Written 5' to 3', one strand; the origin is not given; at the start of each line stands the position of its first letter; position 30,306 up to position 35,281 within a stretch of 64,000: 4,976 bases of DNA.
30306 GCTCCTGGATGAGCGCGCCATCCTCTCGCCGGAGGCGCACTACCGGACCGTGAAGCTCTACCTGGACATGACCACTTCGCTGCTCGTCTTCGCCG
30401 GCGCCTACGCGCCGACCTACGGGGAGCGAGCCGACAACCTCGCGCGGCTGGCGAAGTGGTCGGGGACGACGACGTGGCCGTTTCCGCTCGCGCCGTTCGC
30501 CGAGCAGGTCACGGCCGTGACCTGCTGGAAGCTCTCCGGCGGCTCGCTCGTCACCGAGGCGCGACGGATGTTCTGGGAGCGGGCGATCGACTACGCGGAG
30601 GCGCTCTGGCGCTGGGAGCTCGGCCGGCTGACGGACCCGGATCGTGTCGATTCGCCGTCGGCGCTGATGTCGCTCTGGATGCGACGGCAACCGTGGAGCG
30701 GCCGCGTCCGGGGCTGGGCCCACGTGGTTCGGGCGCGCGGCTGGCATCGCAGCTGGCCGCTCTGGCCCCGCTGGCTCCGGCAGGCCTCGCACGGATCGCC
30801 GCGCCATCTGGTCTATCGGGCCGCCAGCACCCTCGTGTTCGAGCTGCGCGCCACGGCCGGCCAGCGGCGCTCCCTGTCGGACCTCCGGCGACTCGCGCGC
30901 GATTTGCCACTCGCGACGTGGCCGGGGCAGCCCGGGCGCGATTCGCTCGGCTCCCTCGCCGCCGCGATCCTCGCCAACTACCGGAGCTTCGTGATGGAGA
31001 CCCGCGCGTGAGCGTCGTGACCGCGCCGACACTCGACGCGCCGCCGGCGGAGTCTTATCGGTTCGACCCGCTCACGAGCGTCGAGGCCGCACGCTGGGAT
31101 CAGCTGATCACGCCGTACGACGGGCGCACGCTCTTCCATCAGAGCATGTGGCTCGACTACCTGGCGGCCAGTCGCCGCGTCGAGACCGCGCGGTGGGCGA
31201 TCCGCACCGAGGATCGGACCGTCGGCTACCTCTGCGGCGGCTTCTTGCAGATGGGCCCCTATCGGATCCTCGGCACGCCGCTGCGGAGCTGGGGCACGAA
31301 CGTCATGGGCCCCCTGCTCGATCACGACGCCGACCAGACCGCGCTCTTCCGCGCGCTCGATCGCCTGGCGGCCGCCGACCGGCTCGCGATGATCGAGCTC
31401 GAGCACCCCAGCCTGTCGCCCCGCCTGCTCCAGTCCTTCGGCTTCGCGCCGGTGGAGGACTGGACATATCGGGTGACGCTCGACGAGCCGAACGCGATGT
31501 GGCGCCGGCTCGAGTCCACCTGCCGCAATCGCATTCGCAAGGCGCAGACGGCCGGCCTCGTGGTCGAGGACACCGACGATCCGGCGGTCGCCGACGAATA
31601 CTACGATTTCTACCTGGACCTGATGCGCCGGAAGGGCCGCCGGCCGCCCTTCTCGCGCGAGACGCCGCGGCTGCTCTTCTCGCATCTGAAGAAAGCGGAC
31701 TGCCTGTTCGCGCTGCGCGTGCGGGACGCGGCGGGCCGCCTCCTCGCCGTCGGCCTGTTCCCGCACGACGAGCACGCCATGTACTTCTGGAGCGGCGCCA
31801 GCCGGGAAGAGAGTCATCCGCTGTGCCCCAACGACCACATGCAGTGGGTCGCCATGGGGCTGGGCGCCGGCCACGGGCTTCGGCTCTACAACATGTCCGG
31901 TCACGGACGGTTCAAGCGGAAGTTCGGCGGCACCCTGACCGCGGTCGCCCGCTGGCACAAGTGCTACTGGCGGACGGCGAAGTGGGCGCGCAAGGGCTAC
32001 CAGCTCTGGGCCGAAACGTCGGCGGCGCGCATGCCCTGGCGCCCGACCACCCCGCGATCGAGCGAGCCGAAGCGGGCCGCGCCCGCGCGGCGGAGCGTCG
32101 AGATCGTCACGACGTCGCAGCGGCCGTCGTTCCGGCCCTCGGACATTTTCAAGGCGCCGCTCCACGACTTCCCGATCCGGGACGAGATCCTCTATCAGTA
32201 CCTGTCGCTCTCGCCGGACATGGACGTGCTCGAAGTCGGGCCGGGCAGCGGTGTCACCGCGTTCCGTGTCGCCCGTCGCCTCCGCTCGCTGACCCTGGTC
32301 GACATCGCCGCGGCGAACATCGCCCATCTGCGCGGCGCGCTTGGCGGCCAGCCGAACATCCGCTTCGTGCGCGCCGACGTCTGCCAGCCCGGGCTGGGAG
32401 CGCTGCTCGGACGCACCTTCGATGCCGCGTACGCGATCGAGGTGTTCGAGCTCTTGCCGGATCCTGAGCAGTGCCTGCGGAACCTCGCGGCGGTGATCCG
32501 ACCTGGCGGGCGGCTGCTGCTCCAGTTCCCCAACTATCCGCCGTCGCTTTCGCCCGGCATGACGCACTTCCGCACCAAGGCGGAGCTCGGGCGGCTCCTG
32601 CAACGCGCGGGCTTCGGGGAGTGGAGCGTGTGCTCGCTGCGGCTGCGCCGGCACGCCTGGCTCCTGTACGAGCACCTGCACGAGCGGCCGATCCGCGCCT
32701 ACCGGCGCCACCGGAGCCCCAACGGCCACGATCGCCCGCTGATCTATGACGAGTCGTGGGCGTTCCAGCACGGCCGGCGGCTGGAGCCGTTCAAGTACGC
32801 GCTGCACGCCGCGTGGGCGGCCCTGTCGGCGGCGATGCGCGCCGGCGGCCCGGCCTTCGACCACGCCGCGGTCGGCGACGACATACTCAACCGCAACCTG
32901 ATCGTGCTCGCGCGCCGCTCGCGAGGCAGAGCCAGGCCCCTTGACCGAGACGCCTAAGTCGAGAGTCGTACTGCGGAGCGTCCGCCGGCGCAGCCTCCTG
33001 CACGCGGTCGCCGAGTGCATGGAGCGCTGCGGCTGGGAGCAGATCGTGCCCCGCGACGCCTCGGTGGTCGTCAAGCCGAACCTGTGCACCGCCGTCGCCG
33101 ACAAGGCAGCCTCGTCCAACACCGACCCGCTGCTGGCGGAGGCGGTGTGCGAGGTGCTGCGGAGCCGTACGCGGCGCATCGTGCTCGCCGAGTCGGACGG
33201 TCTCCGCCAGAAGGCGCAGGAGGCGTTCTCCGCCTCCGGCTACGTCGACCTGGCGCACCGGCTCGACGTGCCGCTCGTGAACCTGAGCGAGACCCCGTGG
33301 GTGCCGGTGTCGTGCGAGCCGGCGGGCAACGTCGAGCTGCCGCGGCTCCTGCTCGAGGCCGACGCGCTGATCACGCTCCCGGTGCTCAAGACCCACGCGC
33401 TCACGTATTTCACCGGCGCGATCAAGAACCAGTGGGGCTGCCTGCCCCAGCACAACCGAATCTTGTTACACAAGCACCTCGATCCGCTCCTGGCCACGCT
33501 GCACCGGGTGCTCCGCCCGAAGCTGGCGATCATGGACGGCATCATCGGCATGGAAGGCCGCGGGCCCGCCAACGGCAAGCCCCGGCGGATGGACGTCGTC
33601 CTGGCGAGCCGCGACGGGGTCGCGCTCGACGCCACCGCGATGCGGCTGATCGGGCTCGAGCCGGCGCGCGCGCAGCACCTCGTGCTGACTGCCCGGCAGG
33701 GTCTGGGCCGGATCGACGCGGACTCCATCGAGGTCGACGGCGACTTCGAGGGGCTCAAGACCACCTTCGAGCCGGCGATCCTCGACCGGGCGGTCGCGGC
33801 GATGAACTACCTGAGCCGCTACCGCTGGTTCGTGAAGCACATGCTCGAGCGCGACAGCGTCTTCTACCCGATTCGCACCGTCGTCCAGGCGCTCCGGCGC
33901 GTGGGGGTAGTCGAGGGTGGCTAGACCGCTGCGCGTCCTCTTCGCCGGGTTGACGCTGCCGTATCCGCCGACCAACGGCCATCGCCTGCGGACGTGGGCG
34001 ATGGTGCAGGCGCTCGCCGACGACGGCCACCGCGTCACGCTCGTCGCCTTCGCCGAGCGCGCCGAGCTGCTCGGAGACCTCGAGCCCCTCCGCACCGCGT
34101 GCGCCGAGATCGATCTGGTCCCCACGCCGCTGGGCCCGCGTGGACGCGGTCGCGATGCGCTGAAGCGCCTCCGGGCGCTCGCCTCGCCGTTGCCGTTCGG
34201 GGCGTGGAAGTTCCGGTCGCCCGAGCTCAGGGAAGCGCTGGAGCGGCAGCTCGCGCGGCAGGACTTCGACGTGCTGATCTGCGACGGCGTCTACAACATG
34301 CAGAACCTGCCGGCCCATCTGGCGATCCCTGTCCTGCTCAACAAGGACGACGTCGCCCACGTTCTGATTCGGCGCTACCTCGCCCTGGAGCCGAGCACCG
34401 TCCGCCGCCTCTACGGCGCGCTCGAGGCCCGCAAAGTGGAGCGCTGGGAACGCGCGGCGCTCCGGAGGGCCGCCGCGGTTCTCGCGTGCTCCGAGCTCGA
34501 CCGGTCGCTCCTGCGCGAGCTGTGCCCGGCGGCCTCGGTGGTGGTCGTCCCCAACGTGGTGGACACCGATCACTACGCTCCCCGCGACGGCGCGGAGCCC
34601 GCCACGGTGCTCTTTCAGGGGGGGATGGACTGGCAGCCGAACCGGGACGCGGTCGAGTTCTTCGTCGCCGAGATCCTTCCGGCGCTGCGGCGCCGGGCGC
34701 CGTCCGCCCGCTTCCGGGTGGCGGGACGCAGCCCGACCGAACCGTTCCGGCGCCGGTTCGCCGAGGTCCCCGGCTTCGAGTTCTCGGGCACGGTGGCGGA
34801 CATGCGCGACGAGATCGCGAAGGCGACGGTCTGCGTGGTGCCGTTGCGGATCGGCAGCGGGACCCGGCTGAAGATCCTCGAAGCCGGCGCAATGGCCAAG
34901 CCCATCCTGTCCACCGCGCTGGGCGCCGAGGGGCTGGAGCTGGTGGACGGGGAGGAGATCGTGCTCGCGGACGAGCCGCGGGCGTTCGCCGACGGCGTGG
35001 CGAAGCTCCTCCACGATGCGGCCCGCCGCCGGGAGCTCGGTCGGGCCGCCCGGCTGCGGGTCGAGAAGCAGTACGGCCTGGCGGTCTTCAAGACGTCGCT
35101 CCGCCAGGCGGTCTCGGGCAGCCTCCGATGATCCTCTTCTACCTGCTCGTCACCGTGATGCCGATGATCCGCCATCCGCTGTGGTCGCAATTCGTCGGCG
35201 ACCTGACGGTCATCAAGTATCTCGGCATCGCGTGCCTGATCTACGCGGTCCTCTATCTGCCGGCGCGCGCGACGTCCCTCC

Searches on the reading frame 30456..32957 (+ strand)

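Call 88: search_protein_families(library=pfam, proteins=[window:30456-32957:+], max_evalue=1e-8)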
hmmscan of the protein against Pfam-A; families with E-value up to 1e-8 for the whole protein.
window:30456-32957:+ (833 aa): 5 families
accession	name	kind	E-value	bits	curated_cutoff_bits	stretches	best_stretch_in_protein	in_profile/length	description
PF08241.18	Methyltransf_11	-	1.3e-14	55.1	21.2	1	592-688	1-94/95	Methyltransferase domain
PF13489.12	Methyltransf_23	-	3.7e-14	53.2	27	1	576-720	11-159/164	Methyltransferase domain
PF08242.18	Methyltransf_12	-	5.6e-13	49.9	30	1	592-687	1-98/98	Methyltransferase domain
PF13649.12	Methyltransf_25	-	7.3e-13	49.5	27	1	591-685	1-97/97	Methyltransferase domain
PF13480.13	Acetyltransf_6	-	2.2e-10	41.3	22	1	354-482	5-136/143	Acetyltransferase (GNAT) domain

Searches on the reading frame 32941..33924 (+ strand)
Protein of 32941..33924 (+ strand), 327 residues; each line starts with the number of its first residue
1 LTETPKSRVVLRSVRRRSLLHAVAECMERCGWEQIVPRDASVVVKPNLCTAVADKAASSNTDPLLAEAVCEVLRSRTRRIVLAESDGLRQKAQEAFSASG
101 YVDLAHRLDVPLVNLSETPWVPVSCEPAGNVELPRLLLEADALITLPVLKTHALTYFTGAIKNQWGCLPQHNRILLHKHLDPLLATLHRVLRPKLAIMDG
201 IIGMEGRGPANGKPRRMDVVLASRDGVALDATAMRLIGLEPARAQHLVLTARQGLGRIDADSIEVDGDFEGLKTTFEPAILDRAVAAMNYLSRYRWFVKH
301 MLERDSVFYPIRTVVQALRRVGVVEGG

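Call 88: search_protein_families(library=pfam, proteins=[window:32941-33924:+], max_evalue=1e-8)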
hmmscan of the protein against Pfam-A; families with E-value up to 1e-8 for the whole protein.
window:32941-33924:+ (327 aa): 1 family
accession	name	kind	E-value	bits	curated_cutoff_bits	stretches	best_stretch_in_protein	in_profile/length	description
PF04015.17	DUF362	-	3.1e-49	168.2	24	1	42-234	1-199/200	Domain of unknown function (DUF362)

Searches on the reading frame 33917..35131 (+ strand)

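Call 88: search_protein_families(library=pfam, proteins=[window:33917-35131:+], max_evalue=1e-8)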
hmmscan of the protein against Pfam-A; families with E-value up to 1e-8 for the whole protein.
window:33917-35131:+ (404 aa): 4 families
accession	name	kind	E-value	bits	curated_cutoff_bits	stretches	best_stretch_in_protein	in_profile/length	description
PF13692.12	Glyco_trans_1_4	-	5.1e-25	88.8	27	1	230-367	3-142/142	Glycosyl transferases group 1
PF13439.12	Glyco_transf_4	-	8e-13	49.2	28.5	1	25-218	7-169/170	Glycosyltransferase Family 4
PF13579.12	Glyco_trans_4_4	-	2.5e-11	44.6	29.7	1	21-213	2-157/158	Glycosyl transferase 4-like domain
PF13524.12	Glyco_trans_1_2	-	9.5e-11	42.3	25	1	252-386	4-133/144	Glycosyl transferase-like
